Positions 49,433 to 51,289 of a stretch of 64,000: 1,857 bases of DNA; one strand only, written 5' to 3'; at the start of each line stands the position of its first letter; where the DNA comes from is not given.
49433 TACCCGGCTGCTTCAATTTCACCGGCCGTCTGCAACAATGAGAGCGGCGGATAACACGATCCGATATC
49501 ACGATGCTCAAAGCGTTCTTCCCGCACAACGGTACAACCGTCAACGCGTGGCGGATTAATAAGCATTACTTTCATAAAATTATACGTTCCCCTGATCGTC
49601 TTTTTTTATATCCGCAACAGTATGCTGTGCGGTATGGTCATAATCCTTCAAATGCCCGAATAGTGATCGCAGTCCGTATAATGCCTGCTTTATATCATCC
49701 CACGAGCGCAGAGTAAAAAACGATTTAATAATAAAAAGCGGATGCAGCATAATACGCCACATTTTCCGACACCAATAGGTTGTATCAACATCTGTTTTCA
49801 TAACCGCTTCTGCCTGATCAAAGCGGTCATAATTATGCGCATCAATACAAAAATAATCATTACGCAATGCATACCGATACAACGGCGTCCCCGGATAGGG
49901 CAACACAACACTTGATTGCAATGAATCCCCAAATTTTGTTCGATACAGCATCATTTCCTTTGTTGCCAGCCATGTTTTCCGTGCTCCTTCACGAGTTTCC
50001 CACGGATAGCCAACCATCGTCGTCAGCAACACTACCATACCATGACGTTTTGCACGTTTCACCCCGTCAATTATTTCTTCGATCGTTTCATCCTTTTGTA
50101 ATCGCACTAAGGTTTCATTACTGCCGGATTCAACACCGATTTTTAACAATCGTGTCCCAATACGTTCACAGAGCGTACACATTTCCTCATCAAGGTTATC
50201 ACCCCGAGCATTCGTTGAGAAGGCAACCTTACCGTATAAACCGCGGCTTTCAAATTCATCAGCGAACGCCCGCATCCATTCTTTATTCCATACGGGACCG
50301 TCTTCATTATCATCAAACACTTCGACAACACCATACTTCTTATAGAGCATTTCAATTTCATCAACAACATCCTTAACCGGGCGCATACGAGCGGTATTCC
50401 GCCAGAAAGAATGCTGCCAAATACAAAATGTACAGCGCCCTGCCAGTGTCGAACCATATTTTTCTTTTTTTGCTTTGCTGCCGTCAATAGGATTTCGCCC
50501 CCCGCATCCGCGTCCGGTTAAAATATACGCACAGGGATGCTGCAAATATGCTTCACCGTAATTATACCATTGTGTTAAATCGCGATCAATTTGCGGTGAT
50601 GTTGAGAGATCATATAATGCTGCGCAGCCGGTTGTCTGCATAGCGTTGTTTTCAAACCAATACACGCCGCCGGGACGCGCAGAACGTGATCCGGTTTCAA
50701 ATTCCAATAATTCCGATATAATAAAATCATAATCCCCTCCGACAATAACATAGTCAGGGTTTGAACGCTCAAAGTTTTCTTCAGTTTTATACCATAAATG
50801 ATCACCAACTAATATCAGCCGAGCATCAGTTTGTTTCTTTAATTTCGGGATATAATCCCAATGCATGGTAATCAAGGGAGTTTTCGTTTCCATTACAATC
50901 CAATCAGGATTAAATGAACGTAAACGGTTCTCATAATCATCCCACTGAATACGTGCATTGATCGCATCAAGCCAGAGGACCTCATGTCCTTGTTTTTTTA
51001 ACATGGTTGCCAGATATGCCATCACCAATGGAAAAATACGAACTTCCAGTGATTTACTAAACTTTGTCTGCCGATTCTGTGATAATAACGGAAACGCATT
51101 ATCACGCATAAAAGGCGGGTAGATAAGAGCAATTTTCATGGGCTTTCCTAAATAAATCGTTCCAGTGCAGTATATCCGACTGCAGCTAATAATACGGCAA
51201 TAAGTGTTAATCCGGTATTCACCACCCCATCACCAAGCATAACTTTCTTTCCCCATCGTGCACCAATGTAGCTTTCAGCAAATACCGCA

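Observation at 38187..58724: Candidate undescribed membrane-lipid/glycolipid biosynthesis and export locus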

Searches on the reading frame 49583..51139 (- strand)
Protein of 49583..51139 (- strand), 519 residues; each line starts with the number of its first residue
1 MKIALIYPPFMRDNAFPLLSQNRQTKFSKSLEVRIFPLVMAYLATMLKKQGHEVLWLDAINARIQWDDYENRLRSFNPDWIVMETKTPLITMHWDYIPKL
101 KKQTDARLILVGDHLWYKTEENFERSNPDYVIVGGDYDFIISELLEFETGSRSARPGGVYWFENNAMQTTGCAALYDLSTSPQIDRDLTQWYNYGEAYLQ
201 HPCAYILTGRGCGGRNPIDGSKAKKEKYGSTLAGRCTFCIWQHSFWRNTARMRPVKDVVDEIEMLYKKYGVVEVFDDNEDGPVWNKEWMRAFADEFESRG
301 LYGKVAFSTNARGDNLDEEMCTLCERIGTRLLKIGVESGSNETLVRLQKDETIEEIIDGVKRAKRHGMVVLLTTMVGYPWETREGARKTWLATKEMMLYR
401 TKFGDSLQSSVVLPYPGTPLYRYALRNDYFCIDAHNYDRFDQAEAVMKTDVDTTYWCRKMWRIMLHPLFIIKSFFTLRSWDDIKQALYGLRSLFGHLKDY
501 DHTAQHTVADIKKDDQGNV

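Call 3: search_protein_families(library=pfam, proteins=[window:49583-51139:-], max_evalue=0.01)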
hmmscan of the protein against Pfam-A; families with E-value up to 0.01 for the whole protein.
window:49583-51139:- (519 aa): 2 families
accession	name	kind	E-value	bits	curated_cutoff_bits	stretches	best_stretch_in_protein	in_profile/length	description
PF04055.27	Radical_SAM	-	3e-13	50.7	29.5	1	234-384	9-157/166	Radical SAM superfamily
PF02310.24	B12-binding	-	1.8e-06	28.2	32.1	1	33-134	10-111/121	B12 binding domain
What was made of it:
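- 49580..51139 (-): g09, radical SAM protein (519 aa) with an N-terminal B12-like Rossmann domain and a Cx23Cx2C cluster motif. PF04055 scores 50.7 bits and PF02310 28.2 bits, below its cutoff (call 3).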

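Call 5: search_protein_families(library=ncbifam, proteins=[window:49583-51139:-], max_evalue=0.001)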
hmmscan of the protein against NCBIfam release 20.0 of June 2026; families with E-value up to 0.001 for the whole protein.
window:49583-51139:- (519 aa): 17 families
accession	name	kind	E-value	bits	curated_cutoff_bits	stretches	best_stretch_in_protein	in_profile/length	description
TIGR03471.1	HpnJ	equivalog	2.1e-30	106.1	577.6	2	234-435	208-398/472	hopanoid biosynthesis associated radical SAM protein HpnJ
TIGR02026.1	BchE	equivalog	2.1e-28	99.4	481.35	2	235-476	206-435/497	magnesium-protoporphyrin IX monomethyl ester anaerobic oxidative cyclase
TIGR04072.2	rSAM_ladder_B12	equivalog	1.7e-17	63.2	360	2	235-390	192-343/443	lipid biosynthesis B12-binding/radical SAM protein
TIGR04014.1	B12_SAM_MJ_0865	equivalog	1.3e-16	60.4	360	1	233-427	170-361/434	methyl-coenzyme M reductase glutamine C-methyltransferase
TIGR04385.1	B12_rSAM_cofa1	equivalog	1.6e-13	50.7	450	1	233-389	205-357/438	B12 lower ligand biosynthesis radical SAM protein BzaD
TIGR04367.1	HpnR_B12_rSAM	equivalog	2.1e-13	49.7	650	1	33-452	18-397/490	hopanoid C-3 methylase HpnR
TIGR04479.1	bcpD_PhpK_rSAM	subfamily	1.3e-12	46.9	600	1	235-389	253-402/504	PhpK family radical SAM P-methyltransferase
NF033070.1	rSAM_AprD4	equivalog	3.9e-12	45.8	500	1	282-451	251-414/456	AprD4 family radical SAM diol-dehydratase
TIGR04295.1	B12_rSAM_oligo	hypoth_equivalog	4e-12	45.6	400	1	36-422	24-382/422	TIGR04295 family B12-binding domain-containing radical SAM protein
TIGR04013.1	B12_SAM_MJ_1487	hypoth_equivalog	5.3e-12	45.3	251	1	307-422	243-355/382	TIGR04013 family B12-binding domain/radical SAM domain-containing protein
NF050148.1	rSAM_ApyD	equivalog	5.7e-12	44.8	750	1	235-422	211-391/645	RiPP biosynthesis radical SAM protein ApyD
NF045585.1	rSAM_slr0320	equivalog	1.5e-08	33.6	775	1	235-372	247-383/511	photosystem II high light acclimation radical SAM protein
TIGR01212.1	TIGR01212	equivalog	4.4e-06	26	180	1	305-389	110-198/302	tRNA modification radical SAM protein MnmL/YtqA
TIGR00089.1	TIGR00089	subfamily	7e-06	25.1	251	1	235-395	152-317/429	MiaB/RimO family radical SAM methylthiotransferase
NF038361.1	rSAM_Sden_1168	equivalog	2.4e-05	23.1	575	1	236-429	295-478/560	Sden_1168 family B12-binding radical SAM P-methyltransferase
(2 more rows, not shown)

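Call 39: find_homologous_proteins(query=window:49583-51139:-, max_evalue=0.00001)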
Query window:49583-51139:- (519 aa): 1202 proteins with E <= 0.00001 among 7254 candidates; the best 120 are listed.
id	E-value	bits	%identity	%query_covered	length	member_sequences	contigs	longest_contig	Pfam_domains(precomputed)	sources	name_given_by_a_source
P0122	0.0e+0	1237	100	100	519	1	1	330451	PF04055.28,PF02310.25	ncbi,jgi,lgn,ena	-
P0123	6.7e-229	779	64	97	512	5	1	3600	PF04055.28,PF02310.25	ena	-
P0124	2.7e-215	734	61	96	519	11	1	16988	PF04055.28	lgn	-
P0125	3.7e-212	723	60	96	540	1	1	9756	PF04055.28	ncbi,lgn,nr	ncbi:MAG: radical SAM protein [Kiritimatiellia bacterium]|nr:radical SAM protein [Kiritimatiellia ba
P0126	1.4e-205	702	59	97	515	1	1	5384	PF04055.28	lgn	-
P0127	9.1e-202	689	60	91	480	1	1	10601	PF04055.28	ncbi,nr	ncbi:MAG: radical SAM protein [Kiritimatiellaeota bacterium]|nr:radical SAM protein [Kiritimatiellot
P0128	2.5e-194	665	56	96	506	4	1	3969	PF04055.28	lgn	-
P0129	6.6e-188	643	55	97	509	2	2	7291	PF04055.28,PF02310.25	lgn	-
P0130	1.3e-187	642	53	96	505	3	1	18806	PF04055.28,PF02310.25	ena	-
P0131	6.1e-187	640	54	97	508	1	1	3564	PF04055.28,PF02310.25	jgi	-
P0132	2.2e-186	638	53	96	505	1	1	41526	PF04055.28,PF02310.25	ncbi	-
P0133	3.2e-186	638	54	96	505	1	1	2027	PF04055.28,PF02310.25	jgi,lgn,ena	-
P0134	4.0e-186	637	54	96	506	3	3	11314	PF04055.28,PF02310.25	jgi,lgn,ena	-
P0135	1.3e-185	636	54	97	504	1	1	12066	PF04055.28,PF02310.25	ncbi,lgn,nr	ncbi:MAG: radical SAM protein [Spirochaetes bacterium]|nr:radical SAM protein [Spirochaetota bacteri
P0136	2.5e-185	635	54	97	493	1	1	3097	PF04055.28,PF02310.25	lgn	-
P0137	7.3e-184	630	54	97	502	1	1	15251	PF04055.28,PF02310.25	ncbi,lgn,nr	ncbi:MAG: radical SAM protein [bacterium]|nr:radical SAM protein [bacterium]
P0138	1.3e-183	629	53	97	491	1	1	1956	PF04055.28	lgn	-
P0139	2.1e-183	628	55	96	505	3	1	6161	PF04055.28,PF02310.25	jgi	-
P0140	8.6e-183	626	52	96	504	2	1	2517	PF04055.28,PF02310.25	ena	-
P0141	1.5e-182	626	53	97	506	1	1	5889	PF04055.28,PF02310.25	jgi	-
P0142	5.1e-182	624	54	96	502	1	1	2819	PF04055.28,PF02310.25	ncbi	-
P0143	1.8e-181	622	52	96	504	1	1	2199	PF04055.28,PF02310.25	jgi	jgi:radical SAM superfamily enzyme YgiQ (UPF0313 family)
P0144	2.8e-181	621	53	96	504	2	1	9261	PF04055.28,PF02310.25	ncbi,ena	-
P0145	1.7e-180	619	54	96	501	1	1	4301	PF04055.28,PF02310.25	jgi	jgi:anaerobic magnesium-protoporphyrin IX monomethyl ester cyclase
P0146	6.2e-179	614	54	97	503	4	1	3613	PF04055.28,PF02310.25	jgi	-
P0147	8.6e-179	613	51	97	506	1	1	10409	PF04055.28,PF02310.25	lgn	-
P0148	8.9e-179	613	53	96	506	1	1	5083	PF04055.28,PF02310.25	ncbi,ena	-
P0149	1.6e-177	609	53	97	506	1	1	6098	PF04055.28,PF02310.25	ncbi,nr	ncbi:MAG: B12-binding domain-containing radical SAM protein [Spirochaetes bacterium]|nr:B12-binding 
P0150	8.2e-177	607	52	96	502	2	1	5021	PF04055.28,PF02310.25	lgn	-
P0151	1.8e-173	596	52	96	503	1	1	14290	PF04055.28,PF02310.25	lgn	-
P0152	1.2e-172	593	52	97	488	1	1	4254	PF04055.28,PF02310.25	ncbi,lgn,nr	ncbi:radical SAM protein [Candidatus Desantisbacteria bacterium]|nr:radical SAM protein [Candidatus 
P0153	1.6e-172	593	55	94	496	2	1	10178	PF04055.28,PF02310.25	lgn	-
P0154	4.5e-171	588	51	96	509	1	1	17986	PF04055.28,PF02310.25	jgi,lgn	jgi:radical SAM superfamily enzyme YgiQ (UPF0313 family)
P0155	1.3e-170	586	64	74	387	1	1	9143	PF04055.28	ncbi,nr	ncbi:MAG: radical SAM protein, partial [Kiritimatiellaeota bacterium]|nr:radical SAM protein [Kiriti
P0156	2.0e-169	582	51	96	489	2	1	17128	PF04055.28,PF02310.25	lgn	-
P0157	1.7e-168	579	52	96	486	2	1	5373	PF04055.28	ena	-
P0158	2.5e-167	575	51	96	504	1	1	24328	PF04055.28,PF02310.25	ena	-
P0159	3.7e-167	575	49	96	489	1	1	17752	PF04055.28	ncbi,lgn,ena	-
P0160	1.2e-166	573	50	96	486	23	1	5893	PF04055.28,PF02310.25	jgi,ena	-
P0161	7.1e-166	571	50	96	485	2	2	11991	PF04055.28,PF02310.25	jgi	-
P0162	1.3e-165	570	51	96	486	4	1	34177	PF04055.28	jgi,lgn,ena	-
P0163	1.1e-164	567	51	96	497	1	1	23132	PF04055.28,PF02310.25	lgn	-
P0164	1.4e-164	566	50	96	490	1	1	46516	PF04055.28,PF02310.25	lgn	-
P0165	3.4e-164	565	52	96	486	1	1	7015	PF04055.28,PF02310.25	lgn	-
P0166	4.5e-164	565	50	96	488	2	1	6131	PF04055.28,PF02310.25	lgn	-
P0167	9.9e-164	564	50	96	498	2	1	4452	PF04055.28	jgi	-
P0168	1.8e-163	563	50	96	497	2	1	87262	PF04055.28,PF02310.25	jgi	-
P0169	2.4e-163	562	50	97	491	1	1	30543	PF04055.28,PF02310.25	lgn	-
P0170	3.3e-163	562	50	96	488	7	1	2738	PF04055.28,PF02310.25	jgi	jgi:radical SAM superfamily enzyme YgiQ (UPF0313 family)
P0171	5.1e-163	561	50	96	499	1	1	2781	PF04055.28,PF02310.25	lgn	-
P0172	7.1e-163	561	50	97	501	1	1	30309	PF04055.28,PF02310.25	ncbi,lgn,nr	ncbi:MAG: radical SAM protein [Kiritimatiellae bacterium]|nr:radical SAM protein [Kiritimatiellia ba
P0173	1.0e-162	560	49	96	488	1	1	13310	PF04055.28,PF02310.25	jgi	jgi:radical SAM superfamily enzyme YgiQ (UPF0313 family)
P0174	1.2e-162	560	49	96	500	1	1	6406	PF04055.28,PF02310.25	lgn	-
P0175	1.4e-162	560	50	96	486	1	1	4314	PF04055.28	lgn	-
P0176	1.5e-162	560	49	96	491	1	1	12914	PF04055.28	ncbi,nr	ncbi:radical SAM protein [Candidatus Poribacteria bacterium]|nr:radical SAM protein [Candidatus Pori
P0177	1.7e-162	559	48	96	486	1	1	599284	PF04055.28,PF02310.25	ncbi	-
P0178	1.9e-162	559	50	96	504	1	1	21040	PF04055.28,PF02310.25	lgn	-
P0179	2.4e-162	559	50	96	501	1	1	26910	PF04055.28,PF02310.25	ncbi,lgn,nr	ncbi:radical SAM protein [Candidatus Poribacteria bacterium]|nr:radical SAM protein [Candidatus Pori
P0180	2.6e-162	559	49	98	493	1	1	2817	PF04055.28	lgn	-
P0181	2.8e-162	559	48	96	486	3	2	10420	PF04055.28,PF02310.25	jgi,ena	-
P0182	5.7e-162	558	50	96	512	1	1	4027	PF04055.28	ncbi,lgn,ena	-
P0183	6.6e-162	558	50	96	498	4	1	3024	PF04055.28,PF02310.25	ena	-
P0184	8.5e-162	557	49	98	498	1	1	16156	PF04055.28,PF02310.25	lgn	-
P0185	1.1e-161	557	50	96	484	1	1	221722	PF04055.28,PF02310.25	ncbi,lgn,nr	ncbi:MAG: B12-binding domain-containing radical SAM protein [Spirochaetes bacterium]|nr:B12-binding 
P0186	1.1e-161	557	50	96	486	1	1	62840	PF04055.28,PF02310.25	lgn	-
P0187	1.6e-161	556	50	96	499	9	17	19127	PF04055.28,PF02310.25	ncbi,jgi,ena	-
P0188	1.8e-161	556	49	96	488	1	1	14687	PF04055.28,PF02310.25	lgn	-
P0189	1.8e-161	556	50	96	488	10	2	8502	PF04055.28,PF02310.25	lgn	-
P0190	2.3e-161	556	49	96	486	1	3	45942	PF04055.28,PF02310.25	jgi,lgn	-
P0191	2.4e-161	556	49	96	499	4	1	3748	PF04055.28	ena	-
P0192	2.6e-161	556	50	96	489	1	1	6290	PF04055.28,PF02310.25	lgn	-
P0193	3.4e-161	555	49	96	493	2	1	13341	PF04055.28,PF02310.25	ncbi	-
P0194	5.6e-161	555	49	96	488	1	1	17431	PF04055.28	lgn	-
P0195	5.8e-161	554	50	96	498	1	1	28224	PF04055.28,PF02310.25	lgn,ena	-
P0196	7.8e-161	554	50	95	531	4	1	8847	PF04055.28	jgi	-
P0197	1.0e-160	554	49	96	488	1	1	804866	PF04055.28,PF02310.25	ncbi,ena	-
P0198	1.2e-160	553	49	96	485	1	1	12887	PF04055.28,PF02310.25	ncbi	ncbi:MAG: radical SAM protein [Nanoarchaeota archaeon]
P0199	1.3e-160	553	49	96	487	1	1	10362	PF04055.28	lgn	-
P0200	2.7e-160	552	50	96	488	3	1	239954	PF04055.28,PF02310.25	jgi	jgi:radical SAM superfamily enzyme YgiQ (UPF0313 family)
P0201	4.3e-160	552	49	96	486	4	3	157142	PF04055.28,PF02310.25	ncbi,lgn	-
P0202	7.1e-160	551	50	96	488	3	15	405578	PF04055.28,PF02310.25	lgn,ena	-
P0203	8.9e-160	551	50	96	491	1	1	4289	PF04055.28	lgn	-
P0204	1.0e-159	550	50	88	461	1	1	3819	PF04055.28,PF02310.25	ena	-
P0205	1.1e-159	550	48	96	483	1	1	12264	PF04055.28,PF02310.25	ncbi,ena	-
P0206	1.4e-159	550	50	96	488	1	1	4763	PF04055.28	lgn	-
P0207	2.7e-159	549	49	96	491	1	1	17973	PF04055.28,PF02310.25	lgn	-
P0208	3.2e-159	549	49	96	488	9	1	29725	PF04055.28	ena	-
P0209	3.9e-159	548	48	96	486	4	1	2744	PF04055.28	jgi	-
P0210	4.3e-159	548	49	96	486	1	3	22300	PF04055.28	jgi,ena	-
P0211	7.8e-159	547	50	96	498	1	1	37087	PF04055.28,PF02310.25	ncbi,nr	ncbi:MAG: radical SAM protein [Spirochaetia bacterium]|nr:radical SAM protein [Spirochaetia bacteriu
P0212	1.3e-158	547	50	96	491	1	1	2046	PF04055.28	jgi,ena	-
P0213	1.4e-158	547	49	96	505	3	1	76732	PF04055.28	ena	-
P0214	2.5e-158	546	50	96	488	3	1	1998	PF04055.28,PF02310.25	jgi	jgi:anaerobic magnesium-protoporphyrin IX monomethyl ester cyclase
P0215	3.0e-158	545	48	96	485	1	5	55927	PF04055.28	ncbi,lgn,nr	ncbi:MAG: radical SAM protein [Chloroflexi bacterium]|nr:radical SAM protein [Chloroflexota bacteriu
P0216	3.1e-158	545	49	96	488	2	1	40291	PF04055.28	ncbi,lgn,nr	ncbi:MAG: radical SAM protein [Candidatus Goldbacteria bacterium]|nr:radical SAM protein [Candidatus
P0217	3.2e-158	545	49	96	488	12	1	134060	PF04055.28,PF02310.25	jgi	jgi:radical SAM superfamily enzyme YgiQ (UPF0313 family)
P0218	4.5e-158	545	47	96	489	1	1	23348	PF04055.28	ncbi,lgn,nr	ncbi:radical SAM protein [Candidatus Woesearchaeota archaeon]|nr:radical SAM protein [Candidatus Woe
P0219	7.0e-158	544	48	96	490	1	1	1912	PF04055.28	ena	-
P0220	9.7e-158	544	49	96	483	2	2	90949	PF04055.28,PF02310.25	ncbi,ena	ncbi:MAG: radical SAM protein [Spirochaetota bacterium]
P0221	1.3e-157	543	48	96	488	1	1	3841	PF04055.28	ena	-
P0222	2.7e-157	542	49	96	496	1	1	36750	PF04055.28,PF02310.25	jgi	jgi:anaerobic magnesium-protoporphyrin IX monomethyl ester cyclase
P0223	3.7e-157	542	48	96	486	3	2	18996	PF04055.28,PF02310.25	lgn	-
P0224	5.0e-157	541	48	96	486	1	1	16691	PF04055.28,PF02310.25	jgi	jgi:radical SAM superfamily enzyme YgiQ (UPF0313 family)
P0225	5.9e-157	541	49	96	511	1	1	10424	PF04055.28,PF02310.25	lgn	-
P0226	7.8e-157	541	47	96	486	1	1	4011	PF04055.28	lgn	-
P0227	1.0e-156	540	48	97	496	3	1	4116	PF04055.28,PF02310.25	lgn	-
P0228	1.1e-156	540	48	96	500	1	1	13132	PF04055.28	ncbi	ncbi:MAG: radical SAM protein [bacterium]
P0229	1.6e-156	540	47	96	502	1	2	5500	PF04055.28,PF02310.25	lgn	-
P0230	2.4e-156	539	48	96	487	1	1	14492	PF04055.28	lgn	-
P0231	2.4e-156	539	48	96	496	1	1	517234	PF04055.28,PF02310.25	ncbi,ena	-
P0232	2.9e-156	539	47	96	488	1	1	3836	PF04055.28,PF02310.25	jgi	-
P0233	3.1e-156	539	50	96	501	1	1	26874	PF04055.28,PF02310.25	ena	-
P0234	4.0e-156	538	48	96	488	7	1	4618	PF04055.28,PF02310.25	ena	-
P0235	6.6e-156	538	48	96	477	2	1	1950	PF04055.28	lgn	-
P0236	7.4e-156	538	48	96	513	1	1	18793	PF04055.28,PF02310.25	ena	-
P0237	9.4e-156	537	48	96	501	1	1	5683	PF04055.28,PF02310.25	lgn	-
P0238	1.5e-155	537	46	96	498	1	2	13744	PF04055.28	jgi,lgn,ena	-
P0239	2.2e-155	536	48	96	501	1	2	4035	PF04055.28,PF02310.25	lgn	-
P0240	2.3e-155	536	48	96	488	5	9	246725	PF04055.28,PF02310.25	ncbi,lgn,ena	ncbi:MAG: radical SAM protein [bacterium]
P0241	3.6e-155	535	48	96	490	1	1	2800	PF04055.28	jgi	jgi:radical SAM superfamily enzyme YgiQ (UPF0313 family)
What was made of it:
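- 49580..51139 (-): More than 1200 relatives were found (call 39).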

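Call 40: find_encoding_contigs(protein=P0124, flank=10000, max_places=2)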
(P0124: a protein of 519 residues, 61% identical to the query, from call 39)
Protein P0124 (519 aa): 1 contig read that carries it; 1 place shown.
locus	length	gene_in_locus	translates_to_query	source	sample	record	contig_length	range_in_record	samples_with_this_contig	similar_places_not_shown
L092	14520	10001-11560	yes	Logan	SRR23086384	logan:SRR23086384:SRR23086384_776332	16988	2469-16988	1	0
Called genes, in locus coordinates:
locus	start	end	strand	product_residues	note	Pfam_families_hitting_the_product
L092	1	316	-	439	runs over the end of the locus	PF19300:BPD_transp_1_N (faint), PF00528:BPD_transp_1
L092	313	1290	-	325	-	PF00005:ABC_tran, PF08352:oligo_HPY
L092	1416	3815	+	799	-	PF06165:GH94_b-supersand, PF17167:Glyco_hydro_94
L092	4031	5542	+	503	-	-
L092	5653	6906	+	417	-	PF00365:PFK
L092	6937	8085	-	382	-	PF01208:URO-D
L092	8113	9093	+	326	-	PF01544:CorA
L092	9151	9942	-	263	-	PF00535:Glycos_transf_2, PF13641:Glyco_tranf_2_3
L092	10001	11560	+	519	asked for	PF04055:Radical_SAM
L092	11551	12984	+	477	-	PF04055:Radical_SAM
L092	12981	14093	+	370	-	PF00534:Glycos_transf_1, PF13692:Glyco_trans_1_4, PF13524:Glyco_trans_1_2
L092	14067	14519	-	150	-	?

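Call 41: find_encoding_contigs(protein=P0132, flank=10000, max_places=2)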
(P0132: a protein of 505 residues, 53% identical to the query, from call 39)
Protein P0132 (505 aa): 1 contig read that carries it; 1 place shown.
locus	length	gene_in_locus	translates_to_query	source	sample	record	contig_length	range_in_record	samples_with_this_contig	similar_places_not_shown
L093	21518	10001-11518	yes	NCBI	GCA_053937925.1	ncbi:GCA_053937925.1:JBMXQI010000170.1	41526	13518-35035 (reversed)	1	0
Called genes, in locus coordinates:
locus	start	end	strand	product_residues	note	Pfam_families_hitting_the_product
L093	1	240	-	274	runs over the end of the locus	PF03331:LpxC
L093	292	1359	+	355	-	PF13167:GTP-bdg_N, PF16360:GTP-bdg_M, PF01926:MMR_HSR1, PF16897:MMR_HSR1_Xtn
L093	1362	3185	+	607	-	-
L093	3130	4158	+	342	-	PF04055:Radical_SAM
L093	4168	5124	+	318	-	PF03547:Mem_trans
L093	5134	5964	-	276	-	PF01209:Ubie_methyltran (weak), PF13489:Methyltransf_23, PF07021:MetW (weak), PF13847:Methyltransf_31, PF08241:Methyltransf_11, PF08242:Methyltransf_12, PF13649:Methyltransf_25, PF20922:Anamorsin_N (faint)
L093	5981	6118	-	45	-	-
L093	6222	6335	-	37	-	-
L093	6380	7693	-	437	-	PF00025:Arf (weak), PF01926:MMR_HSR1, PF02421:FeoB_N, PF00009:GTP_EFTU, PF00009:GTP_EFTU, PF01926:MMR_HSR1, PF02421:FeoB_N, PF14714:KH_dom-like, +11 more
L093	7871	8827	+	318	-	PF12706:Lactamase_B_2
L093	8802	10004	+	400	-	-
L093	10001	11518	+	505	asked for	PF02310:B12-binding (weak), PF04055:Radical_SAM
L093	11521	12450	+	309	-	PF01734:Patatin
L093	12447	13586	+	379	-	PF03706:LPG_synthase_TM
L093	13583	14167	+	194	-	PF02245:Pur_DNA_glyco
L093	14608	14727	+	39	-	-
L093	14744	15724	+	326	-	PF03734:YkuD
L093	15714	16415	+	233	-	PF21948:LplA-B_cat, PF03099:BPL_LplA_LipB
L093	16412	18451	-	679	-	PF09295:ChAPs (weak), PF25063:ARM_TT21_C (weak), PF23914:TPR_CcmH_CycH (weak), PF13432:TPR_16 (weak), PF00515:TPR_1 (weak), PF07719:TPR_2 (weak), PF13181:TPR_8 (weak), PF13424:TPR_12 (weak), +14 more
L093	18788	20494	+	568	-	PF01979:Amidohydro_1, PF07969:Amidohydro_3 (faint), PF13382:Adenine_deam_C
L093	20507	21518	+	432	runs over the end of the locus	PF14691:Fer4_20, PF01946:Thi4 (weak), PF00070:Pyr_redox (weak), PF01266:DAO, PF01494:FAD_binding_3 (weak), PF07992:Pyr_redox_2, PF13450:NAD_binding_8, PF13738:Pyr_redox_3, +6 more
